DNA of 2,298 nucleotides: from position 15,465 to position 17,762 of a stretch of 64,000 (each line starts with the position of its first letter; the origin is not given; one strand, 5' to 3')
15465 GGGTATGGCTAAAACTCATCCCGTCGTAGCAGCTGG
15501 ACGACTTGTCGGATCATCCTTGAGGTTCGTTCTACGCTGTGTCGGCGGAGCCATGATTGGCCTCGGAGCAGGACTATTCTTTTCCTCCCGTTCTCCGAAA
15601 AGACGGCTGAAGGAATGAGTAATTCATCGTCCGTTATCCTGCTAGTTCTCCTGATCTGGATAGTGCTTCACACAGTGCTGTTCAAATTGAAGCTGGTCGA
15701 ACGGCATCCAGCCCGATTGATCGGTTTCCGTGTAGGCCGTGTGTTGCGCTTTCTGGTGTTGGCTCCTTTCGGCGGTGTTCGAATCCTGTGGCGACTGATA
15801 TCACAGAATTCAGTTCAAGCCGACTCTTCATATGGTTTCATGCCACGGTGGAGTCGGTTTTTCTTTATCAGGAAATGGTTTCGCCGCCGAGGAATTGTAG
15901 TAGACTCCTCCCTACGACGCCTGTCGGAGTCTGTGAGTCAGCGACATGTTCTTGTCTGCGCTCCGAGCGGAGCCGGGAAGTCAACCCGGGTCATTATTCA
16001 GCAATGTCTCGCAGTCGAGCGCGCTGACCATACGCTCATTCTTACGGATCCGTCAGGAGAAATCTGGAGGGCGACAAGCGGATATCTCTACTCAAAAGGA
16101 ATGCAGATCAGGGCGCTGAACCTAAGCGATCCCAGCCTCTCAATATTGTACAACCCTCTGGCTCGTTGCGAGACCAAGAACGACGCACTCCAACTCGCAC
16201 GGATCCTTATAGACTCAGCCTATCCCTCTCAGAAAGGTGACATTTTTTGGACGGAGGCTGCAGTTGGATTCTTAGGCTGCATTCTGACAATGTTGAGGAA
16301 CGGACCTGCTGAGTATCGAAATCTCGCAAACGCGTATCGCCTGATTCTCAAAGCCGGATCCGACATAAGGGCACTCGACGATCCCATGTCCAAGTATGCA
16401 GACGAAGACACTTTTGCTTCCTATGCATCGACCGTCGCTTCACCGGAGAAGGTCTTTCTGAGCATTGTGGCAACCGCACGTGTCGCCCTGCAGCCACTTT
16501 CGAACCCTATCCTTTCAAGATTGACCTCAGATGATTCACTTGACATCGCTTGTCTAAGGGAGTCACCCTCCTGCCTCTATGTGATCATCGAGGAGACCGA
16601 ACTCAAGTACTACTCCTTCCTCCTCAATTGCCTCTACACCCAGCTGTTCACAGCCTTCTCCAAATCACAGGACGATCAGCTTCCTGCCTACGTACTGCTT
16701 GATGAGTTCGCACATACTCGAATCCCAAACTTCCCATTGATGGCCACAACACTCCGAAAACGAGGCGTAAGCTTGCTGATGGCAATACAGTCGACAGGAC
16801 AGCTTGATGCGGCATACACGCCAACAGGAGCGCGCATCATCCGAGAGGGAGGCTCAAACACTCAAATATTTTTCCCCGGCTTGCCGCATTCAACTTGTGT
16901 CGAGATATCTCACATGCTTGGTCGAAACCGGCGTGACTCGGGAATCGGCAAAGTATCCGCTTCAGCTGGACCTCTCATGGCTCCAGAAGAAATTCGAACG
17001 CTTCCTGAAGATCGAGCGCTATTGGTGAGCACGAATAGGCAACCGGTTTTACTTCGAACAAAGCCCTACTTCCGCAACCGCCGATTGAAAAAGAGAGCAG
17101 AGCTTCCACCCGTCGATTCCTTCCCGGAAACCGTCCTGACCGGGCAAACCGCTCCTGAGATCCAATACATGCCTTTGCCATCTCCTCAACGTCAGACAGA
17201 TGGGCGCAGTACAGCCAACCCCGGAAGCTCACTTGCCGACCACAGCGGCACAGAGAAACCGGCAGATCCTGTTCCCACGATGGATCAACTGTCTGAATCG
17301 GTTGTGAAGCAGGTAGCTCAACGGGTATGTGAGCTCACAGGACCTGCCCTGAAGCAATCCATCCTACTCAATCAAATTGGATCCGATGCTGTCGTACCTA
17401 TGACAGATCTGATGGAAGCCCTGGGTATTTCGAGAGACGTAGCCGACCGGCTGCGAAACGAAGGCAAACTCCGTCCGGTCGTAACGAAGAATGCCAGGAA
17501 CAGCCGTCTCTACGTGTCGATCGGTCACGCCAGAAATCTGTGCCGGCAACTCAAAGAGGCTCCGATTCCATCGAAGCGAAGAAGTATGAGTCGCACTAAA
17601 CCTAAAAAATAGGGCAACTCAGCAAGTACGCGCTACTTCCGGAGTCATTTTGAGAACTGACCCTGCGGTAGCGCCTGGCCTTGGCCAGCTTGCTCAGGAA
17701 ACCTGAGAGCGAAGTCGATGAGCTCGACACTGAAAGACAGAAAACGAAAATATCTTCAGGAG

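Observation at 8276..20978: Integrative mobilizable element: integrase, cargo, T4CP, MobC, relaxase, RadC and P-loop ATPase, with no mating-pore genes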

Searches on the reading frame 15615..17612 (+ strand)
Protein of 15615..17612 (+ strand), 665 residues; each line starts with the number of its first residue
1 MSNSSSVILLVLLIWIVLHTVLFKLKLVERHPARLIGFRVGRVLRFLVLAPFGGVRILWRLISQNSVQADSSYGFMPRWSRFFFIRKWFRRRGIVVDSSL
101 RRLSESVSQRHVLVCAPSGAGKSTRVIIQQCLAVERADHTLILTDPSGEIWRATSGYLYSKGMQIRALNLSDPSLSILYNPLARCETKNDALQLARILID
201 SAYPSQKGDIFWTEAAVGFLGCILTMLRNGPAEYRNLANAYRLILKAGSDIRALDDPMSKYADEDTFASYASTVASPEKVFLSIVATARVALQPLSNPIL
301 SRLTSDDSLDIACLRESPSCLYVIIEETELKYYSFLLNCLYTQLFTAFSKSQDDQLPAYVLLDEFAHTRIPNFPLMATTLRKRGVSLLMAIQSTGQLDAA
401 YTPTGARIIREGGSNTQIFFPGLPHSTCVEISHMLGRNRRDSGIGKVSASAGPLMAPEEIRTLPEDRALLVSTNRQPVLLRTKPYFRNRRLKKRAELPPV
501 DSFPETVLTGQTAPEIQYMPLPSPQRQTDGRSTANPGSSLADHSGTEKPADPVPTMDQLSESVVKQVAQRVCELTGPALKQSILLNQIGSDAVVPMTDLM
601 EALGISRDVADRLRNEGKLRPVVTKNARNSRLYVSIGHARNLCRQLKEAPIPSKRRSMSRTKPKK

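Call 7: search_protein_families(library=pfam, proteins=[window:15615-17612:+], max_evalue=0.01)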
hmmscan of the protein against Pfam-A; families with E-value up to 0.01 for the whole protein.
window:15615-17612:+ (665 aa): 4 families
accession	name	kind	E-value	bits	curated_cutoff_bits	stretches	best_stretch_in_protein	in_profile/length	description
PF02534.20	T4SS-DNA_transf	-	6.3e-41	141.1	20.1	1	108-495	43-455/468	Type IV secretory system Conjugative DNA transfer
PF12696.13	TraG-D_C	-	1.1e-14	54.8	22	1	357-464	1-125/126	TraM recognition site of TraD and TraG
PF10412.15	TrwB_AAD_bind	-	3.1e-12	46.5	20.5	1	104-438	10-326/387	Type IV secretion-system coupling protein DNA-binding domain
PF01935.23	DUF87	-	0.0018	18.8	23.2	1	108-154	22-68/220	Helicase HerA, central domain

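Call 14: search_protein_families(library=ncbifam, proteins=[window:15615-17612:+], max_evalue=0.01)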
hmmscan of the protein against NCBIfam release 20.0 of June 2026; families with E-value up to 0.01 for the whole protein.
window:15615-17612:+ (665 aa): 8 families
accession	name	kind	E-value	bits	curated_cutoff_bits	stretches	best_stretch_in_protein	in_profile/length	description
NF045973.1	conju_CD1115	equivalog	1.2e-50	172.7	250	1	105-482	20-432/442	VirD4-like conjugal transfer protein, CD1115 family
NF010424.0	PRK13850.1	equivalog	4.3e-16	58.2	681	1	107-576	137-620/670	type IV secretion system ATPase VirD4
NF010450.0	PRK13876.1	subfamily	5.3e-12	44.8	674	1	89-552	124-610/667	IncP-type conjugal transfer protein TraG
NF010472.0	PRK13897.1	equivalog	6.5e-11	41.5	728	1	91-409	140-460/657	type IV secretion system component VirD4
NF010394.0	PRK13822.1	subfamily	6.4e-08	31.8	443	1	107-406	222-528/643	conjugal transfer coupling protein TraG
TIGR02759.1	TraD_Ftype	equivalog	7.5e-07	28.3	521.35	1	352-438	403-489/566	type IV conjugative transfer system coupling protein TraD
NF041326.1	Bacteroid_MobC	subfamily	2e-05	23.2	900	1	282-411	383-511/655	conjugal transfer protein MobC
TIGR02767.1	TraG-Ti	equivalog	4.1e-05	22.6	686.2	1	104-412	206-522/623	Ti-type conjugative transfer system protein TraG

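Call 16: find_encoding_contigs(protein=window:15615-17612:+, flank=10000, max_places=6)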
Protein window:15615-17612:+ (665 aa): no gene with exactly this product is on record in the collection.
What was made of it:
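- Tried and rejected: An exact look-up of the T4CP also failed (call 16).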

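Call 17: find_related_loci(query=window:15615-17612:+, collection=genome_contigs, flank=10000)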
Query window:15615-17612:+ (665 aa) in genome_contigs; peptide patterns used: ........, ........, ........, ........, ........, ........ (x = any residue, [..] = any of these).
67 stretches matched a pattern, but none encodes a relative of the query by tblastn (E <= 1e-3).
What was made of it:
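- Tried and rejected: No hit (call 17).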

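Call 18: find_homologous_proteins(query=window:15615-17612:+)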
Query window:15615-17612:+ (665 aa): 152 proteins with E <= 0.001 among 8000 candidates; the best 120 are listed.
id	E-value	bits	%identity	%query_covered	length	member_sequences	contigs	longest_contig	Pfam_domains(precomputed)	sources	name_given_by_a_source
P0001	0.0e+0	1485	100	100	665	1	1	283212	PF10412.16,PF02534.21,PF12696.14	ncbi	-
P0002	2.5e-86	309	38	70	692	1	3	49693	PF13411.13,PF10412.16,PF02534.21,PF12696.14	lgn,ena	-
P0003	2.5e-77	279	37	62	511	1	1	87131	PF10412.16,PF02534.21,PF12696.14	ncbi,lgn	ncbi:MAG: type IV secretory system conjugative DNA transfer family protein [Bacteroidota bacterium]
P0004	3.5e-75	272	35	65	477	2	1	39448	PF10412.16,PF02534.21,PF12696.14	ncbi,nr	ncbi:MAG: hypothetical protein DWQ06_16635 [Calditrichaeota bacterium]|nr:MAG: hypothetical protein 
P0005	1.8e-73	266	36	62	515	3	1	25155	PF10412.16,PF02534.21,PF12696.14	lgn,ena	-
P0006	3.4e-73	265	36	65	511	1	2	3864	PF10412.16,PF02534.21,PF12696.14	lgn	-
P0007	1.2e-72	263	37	63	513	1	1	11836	PF10412.16,PF02534.21,PF12696.14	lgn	-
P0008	1.6e-70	256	35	61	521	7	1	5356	PF10412.16,PF02534.21,PF12696.14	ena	-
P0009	3.3e-69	252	35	61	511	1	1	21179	PF10412.16,PF02534.21,PF12696.14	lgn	-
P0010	1.9e-68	249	34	61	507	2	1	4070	PF10412.16,PF02534.21,PF12696.14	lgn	-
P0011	2.7e-68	249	35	69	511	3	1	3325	PF10412.16,PF02534.21,PF12696.14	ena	-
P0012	3.3e-67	245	33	63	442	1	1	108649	PF10412.16,PF01935.24,PF02534.21,PF12696.14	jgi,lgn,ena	-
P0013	3.8e-66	242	34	61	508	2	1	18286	PF10412.16,PF02534.21,PF12696.14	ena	-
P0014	1.6e-65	240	33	65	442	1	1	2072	PF10412.16,PF01935.24,PF02534.21,PF12696.14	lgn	-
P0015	6.8e-65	238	34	65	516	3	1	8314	PF10412.16,PF02534.21,PF12696.14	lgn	-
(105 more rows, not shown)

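Call 19: find_encoding_contigs(protein=P0002, flank=10000, max_places=2)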
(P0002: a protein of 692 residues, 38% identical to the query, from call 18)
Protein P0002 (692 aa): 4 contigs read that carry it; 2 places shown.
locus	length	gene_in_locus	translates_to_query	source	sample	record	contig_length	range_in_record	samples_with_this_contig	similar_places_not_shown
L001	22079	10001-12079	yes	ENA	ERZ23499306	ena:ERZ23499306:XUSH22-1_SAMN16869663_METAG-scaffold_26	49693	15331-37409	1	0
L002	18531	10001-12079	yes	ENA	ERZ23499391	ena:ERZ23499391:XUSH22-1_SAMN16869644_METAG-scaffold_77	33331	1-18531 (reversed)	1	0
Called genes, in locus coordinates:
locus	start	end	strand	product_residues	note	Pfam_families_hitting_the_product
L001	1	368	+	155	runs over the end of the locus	-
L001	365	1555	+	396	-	-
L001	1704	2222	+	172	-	-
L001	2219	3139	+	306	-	PF03432:Relaxase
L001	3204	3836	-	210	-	PF00005:ABC_tran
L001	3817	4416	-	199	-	-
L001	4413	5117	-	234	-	-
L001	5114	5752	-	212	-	PF12822:ECF_trnsprt (faint)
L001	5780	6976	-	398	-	-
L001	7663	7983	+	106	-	-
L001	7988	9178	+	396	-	-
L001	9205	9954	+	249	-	-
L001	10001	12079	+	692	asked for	PF02534:T4SS-DNA_transf, PF10412:TrwB_AAD_bind, PF12696:TraG-D_C, PF13411:MerR_1 (weak)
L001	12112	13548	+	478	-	PF00589:Phage_integrase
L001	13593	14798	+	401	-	PF04055:Radical_SAM, PF12544:LAM_C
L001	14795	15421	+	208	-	-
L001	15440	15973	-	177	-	-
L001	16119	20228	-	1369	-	PF04076:BOF (faint), PF01336:tRNA_anti-codon (faint), PF18942:DUF5689 (weak)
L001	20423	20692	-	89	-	PF14019:DUF4235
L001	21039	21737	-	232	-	-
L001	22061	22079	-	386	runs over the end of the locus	PF04055:Radical_SAM, PF12345:DUF3641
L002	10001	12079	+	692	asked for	PF02534:T4SS-DNA_transf, PF10412:TrwB_AAD_bind, PF12696:TraG-D_C, PF13411:MerR_1 (weak)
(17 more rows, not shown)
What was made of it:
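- The related element L001 carries integrase and transfer genes in one unit (call 19), so a single-element origin is possible. The relative L001 has the integrase directly after the T4CP in one element (call 19).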

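Call 20: find_encoding_contigs(protein=P0003, flank=10000, max_places=2)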
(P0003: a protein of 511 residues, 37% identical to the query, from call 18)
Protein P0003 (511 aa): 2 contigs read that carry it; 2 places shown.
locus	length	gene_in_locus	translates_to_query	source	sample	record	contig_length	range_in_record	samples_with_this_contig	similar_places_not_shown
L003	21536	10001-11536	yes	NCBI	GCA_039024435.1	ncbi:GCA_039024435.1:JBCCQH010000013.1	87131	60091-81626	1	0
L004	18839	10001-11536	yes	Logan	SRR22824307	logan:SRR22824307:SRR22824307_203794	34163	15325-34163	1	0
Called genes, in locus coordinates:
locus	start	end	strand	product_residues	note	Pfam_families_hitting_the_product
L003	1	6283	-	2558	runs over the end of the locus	PF20041:DUF6443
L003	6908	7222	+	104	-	-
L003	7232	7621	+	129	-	-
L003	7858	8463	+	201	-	-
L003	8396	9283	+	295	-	PF03432:Relaxase (weak)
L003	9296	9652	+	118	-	-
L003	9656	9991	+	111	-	-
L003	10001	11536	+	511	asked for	PF02534:T4SS-DNA_transf, PF10412:TrwB_AAD_bind, PF12696:TraG-D_C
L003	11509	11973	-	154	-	-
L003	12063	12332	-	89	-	-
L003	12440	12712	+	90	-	PF12844:HTH_19, PF13560:HTH_31, PF01381:HTH_3, PF13443:HTH_26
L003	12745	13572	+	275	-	-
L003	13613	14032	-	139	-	PF00583:Acetyltransf_1, PF13508:Acetyltransf_7 (weak)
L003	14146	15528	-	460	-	-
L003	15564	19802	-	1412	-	-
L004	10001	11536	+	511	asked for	PF02534:T4SS-DNA_transf, PF10412:TrwB_AAD_bind, PF12696:TraG-D_C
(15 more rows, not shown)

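Call 23: find_encoding_contigs(protein=P0123, flank=10000, max_places=4)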
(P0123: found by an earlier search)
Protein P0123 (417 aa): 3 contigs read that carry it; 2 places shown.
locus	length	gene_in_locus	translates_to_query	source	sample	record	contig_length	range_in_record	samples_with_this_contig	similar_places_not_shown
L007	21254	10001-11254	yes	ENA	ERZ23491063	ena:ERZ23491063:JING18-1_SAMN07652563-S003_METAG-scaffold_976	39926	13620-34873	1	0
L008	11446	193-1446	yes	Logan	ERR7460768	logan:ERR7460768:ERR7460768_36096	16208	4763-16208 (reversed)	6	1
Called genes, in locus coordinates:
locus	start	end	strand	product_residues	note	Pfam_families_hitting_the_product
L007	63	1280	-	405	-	-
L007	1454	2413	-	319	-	-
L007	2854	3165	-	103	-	-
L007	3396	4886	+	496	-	PF09134:Invasin_D3 (faint), PF02369:Big_1 (weak)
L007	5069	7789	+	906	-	PF13620:CarboxypepD_reg, PF13715:CarbopepD_reg_2, PF07715:Plug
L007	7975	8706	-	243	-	PF14808:TMEM164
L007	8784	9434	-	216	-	-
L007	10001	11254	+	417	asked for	PF00589:Phage_integrase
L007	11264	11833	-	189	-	-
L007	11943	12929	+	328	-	PF00899:ThiF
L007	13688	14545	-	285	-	PF25145:NfeD1b_N (weak), PF01972:SDH_protease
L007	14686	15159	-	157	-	-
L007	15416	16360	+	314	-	-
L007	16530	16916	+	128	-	-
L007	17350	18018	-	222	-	PF00072:Response_reg, PF00196:GerE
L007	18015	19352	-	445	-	PF07730:HisKA_3 (weak), PF02518:HATPase_c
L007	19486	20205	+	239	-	-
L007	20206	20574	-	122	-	-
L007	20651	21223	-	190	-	PF11655:DUF2589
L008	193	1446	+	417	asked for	PF00589:Phage_integrase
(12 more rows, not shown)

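Call 54: find_encoding_contigs(protein=P0004, flank=10000, max_places=1)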
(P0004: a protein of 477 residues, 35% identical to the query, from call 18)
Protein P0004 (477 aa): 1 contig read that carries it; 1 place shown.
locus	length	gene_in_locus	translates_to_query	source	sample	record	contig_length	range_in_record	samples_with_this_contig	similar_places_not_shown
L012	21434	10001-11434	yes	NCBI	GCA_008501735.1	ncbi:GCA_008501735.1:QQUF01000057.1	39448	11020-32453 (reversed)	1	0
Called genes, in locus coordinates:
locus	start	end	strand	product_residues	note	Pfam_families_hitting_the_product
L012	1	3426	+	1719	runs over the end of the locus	PF05547:Peptidase_M6 (faint), PF05048:NosD (faint), PF13229:Beta_helix, PF18962:Por_Secre_tail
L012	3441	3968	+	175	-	-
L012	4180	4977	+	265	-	PF00142:Fer4_NifH (weak), PF01656:CbiA, PF02374:ArsA_ATPase (weak), PF09140:MipZ (weak), PF10609:ParA, PF13614:AAA_31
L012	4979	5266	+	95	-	-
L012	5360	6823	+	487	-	PF10134:RPA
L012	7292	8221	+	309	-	PF13155:Toprim_2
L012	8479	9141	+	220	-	PF21983:NikA-like (weak)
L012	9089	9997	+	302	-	PF03432:Relaxase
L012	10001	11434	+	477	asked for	PF02534:T4SS-DNA_transf, PF10412:TrwB_AAD_bind, PF12696:TraG-D_C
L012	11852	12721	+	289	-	-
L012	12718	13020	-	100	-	-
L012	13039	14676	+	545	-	PF01935:DUF87, PF10412:TrwB_AAD_bind (faint), PF12846:AAA_10 (faint), PF12696:TraG-D_C (weak)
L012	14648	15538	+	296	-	PF13814:Replic_Relax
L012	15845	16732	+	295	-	PF08401:ArdcN, PF18818:MPTase-PolyVal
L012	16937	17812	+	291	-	PF08401:ArdcN, PF18818:MPTase-PolyVal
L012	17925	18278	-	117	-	-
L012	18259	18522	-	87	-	-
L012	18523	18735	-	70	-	-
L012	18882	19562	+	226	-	-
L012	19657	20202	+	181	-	-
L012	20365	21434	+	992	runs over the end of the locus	PF04313:HSDR_N (faint), PF02384:N6_Mtase, PF07669:Eco57I, PF12950:TaqI_C (weak)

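Call 55: find_encoding_contigs(protein=P0012, flank=10000, max_places=1)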
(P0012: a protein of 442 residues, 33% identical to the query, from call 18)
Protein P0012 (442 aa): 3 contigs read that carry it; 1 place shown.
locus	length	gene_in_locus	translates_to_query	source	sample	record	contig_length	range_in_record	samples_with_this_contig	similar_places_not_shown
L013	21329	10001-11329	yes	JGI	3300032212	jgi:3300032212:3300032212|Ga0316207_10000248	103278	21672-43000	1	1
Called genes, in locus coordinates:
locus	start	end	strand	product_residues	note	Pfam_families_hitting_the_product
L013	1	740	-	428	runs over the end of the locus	PF06965:Na_H_antiport_1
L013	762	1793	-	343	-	PF08447:PAS_3, PF00990:GGDEF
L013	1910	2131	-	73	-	-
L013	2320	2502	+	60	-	-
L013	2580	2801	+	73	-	-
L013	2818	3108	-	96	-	PF02617:ClpS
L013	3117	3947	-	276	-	-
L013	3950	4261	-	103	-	PF04014:MazE_antitoxin (weak)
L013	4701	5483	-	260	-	-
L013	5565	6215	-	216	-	-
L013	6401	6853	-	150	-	PF01850:PIN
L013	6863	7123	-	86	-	-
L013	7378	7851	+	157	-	PF05713:MobC (weak)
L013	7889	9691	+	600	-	PF03432:Relaxase, PF01807:Zn_ribbon_DnaG, PF13155:Toprim_2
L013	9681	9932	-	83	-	-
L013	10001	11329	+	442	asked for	PF02534:T4SS-DNA_transf, PF01935:DUF87 (weak), PF10412:TrwB_AAD_bind, PF12696:TraG-D_C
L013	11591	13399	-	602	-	-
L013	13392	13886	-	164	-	PF20288:MC2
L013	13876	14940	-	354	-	PF20282:CTD6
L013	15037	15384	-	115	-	-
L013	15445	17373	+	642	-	PF01935:DUF87, PF10412:TrwB_AAD_bind (faint), PF13173:AAA_14 (faint), PF13401:AAA_22 (faint)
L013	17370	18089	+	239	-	-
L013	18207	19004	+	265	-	PF13676:TIR_2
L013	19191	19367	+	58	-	-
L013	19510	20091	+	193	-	PF01656:CbiA (weak), PF13614:AAA_31 (faint)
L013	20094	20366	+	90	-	PF16777:RHH_7 (weak), PF21983:NikA-like (faint)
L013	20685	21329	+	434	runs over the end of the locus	PF01051:Rep3_N, PF21205:Rep3_C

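Call 64: search_protein_families(library=pfam, proteins=[L001:11501-12079:+, L001:7988-9178:+, L001:9205-9954:+], max_evalue=1)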
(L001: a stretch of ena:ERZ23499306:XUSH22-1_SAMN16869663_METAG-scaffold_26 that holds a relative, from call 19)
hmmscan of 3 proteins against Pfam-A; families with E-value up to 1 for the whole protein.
L001:11501-12079:+ (192 aa): 11 families
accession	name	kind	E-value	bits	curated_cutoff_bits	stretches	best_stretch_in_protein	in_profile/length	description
PF13411.12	MerR_1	-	7.5e-07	29.6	21.6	1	145-188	4-47/69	MerR HTH family regulatory protein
PF00376.29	MerR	-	8.5e-06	25.9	28.2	1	145-171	3-29/38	MerR family regulatory protein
PF13338.12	AbiEi_4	-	0.00011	22.7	25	1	137-170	9-41/49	Transcriptional regulator, AbiEi antitoxin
PF13384.12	HTH_23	-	0.00084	19.5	24.6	1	123-163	3-39/50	Homeodomain-like domain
PF12728.13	HTH_17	-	0.00086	20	27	1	143-167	3-27/51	Helix-turn-helix domain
PF20432.4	Xre-like-HTH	-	0.0018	19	25.8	1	142-169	24-52/63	Antitoxin Xre-like helix-turn-helix domain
PF13551.12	HTH_29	-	0.024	15.2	28.1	1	143-161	14-32/64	Winged helix-turn helix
PF01381.28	HTH_3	-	0.033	14.7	23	1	143-163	11-31/55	Helix-turn-helix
PF13518.12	HTH_28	-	0.073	13.6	25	1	141-163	13-34/52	Helix-turn-helix domain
PF13542.12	HTH_Tnp_ISL3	-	0.11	12.5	27.4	1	143-161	28-46/51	Helix-turn-helix domain of transposase family ISL3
PF10743.14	Phage_Cox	-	0.12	12.7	27.5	1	140-175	10-45/87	Regulatory phage protein cox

L001:7988-9178:+ (396 aa): 0 families

L001:9205-9954:+ (249 aa): 1 family
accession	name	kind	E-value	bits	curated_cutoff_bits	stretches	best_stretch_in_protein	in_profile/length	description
PF13519.12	VWA_2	-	0.11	13.6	27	1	112-160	59-106/107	von Willebrand factor type A domain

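Call 97: search_dna_similar(query=window:15615-17612:+, collection=plasmids, mode=protein, max_rows=12)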
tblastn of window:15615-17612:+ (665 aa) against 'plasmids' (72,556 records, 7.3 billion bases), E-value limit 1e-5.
Records with a match: 2682; places in all: 2754; records where one place covers at least 80% of the query: 0.
Best place of each record, by identity: <60% 2682.
By first word of the organism name: Enterococcus 245; Campylobacter 218; Bacillus 217; Staphylococcus 169; Agrobacterium 144; Pseudomonas 130; Rhizobium 127; Lactiplantibacillus 96; uncultured 81; Sinorhizobium 80; and 223 more.
By predicted mobility (MOB-suite, as given by PLSDB): conjugative 1824; non-mobilizable 613; mobilizable 245.
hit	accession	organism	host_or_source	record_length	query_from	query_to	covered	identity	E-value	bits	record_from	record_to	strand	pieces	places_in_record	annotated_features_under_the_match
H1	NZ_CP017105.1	Rhizobium gallicum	Phaseolus vulgaris,Whole ...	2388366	69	563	74%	25.8%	7e-17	93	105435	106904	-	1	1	none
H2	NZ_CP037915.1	Sphingomonas sp. AAP5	water column of an alpine lake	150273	35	556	78%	24.3%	2e-11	75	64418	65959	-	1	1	type IV secretory system conjugative DNA transfer family protein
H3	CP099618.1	Sphingomonadaceae bacterium OTU29MARTA1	Arabidopsis thaliana,pure culture,leaf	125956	35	555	78%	23.9%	4e-12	77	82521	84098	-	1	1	type IV secretory system conjugative DNA transfer family protein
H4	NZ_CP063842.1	Sphingopyxis granuli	whole organism,river sediment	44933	93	551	69%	25.9%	3e-22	110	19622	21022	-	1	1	type IV secretory system conjugative DNA transfer family protein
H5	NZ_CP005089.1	Sphingobium sp. TKS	-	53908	93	551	69%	25.9%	3e-22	110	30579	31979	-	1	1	type IV secretory system conjugative DNA transfer family protein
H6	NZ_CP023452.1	Rhizorhabdus dicambivorans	soil sample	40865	93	551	69%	25.9%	9e-22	108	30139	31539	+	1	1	type IV secretory system conjugative DNA transfer family protein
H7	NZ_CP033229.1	Sphingobium yanoikuyae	Mixed culture,wastewater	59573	93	551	69%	25.9%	9e-22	108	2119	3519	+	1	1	type IV secretory system conjugative DNA transfer family protein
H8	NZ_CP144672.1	Sphingomonas sp. gentR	other,gentamicin working solution ...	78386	93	551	69%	25.9%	9e-22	108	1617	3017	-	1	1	type IV secretory system conjugative DNA transfer family protein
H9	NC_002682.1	Mesorhizobium japonicum MAFF 303099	-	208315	111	610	75%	23.7%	2e-10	72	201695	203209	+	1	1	conjugal transfer protein TraG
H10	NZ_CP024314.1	Rhizobium sp. NXC24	Phaseolus vulgaris,cell culture,plant ...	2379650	93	576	73%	24.4%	6e-19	100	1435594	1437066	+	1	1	record has no annotation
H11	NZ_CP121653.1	Rhizobium sp. CB3171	Calliandra calothyrsus,cell culture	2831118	93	575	73%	24.5%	4e-18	97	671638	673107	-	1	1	record has no annotation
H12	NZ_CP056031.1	Pseudomonas eucalypticola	whole organism,plant leaf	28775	93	560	70%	24.6%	2e-11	76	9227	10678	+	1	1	type IV secretory system conjugative DNA transfer family protein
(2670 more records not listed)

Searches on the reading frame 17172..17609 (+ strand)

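Call 64: search_protein_families(library=pfam, proteins=[window:17172-17609:+], max_evalue=1)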
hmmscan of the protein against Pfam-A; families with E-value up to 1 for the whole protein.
seq(146 aa): 2 families
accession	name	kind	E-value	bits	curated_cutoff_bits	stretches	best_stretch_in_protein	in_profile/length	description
PF12728.13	HTH_17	-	0.012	16.3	27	1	79-114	6-37/51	Helix-turn-helix domain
PF13443.12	HTH_26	-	0.22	12.2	22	1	77-98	13-34/63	Cro/C1-type HTH DNA-binding domain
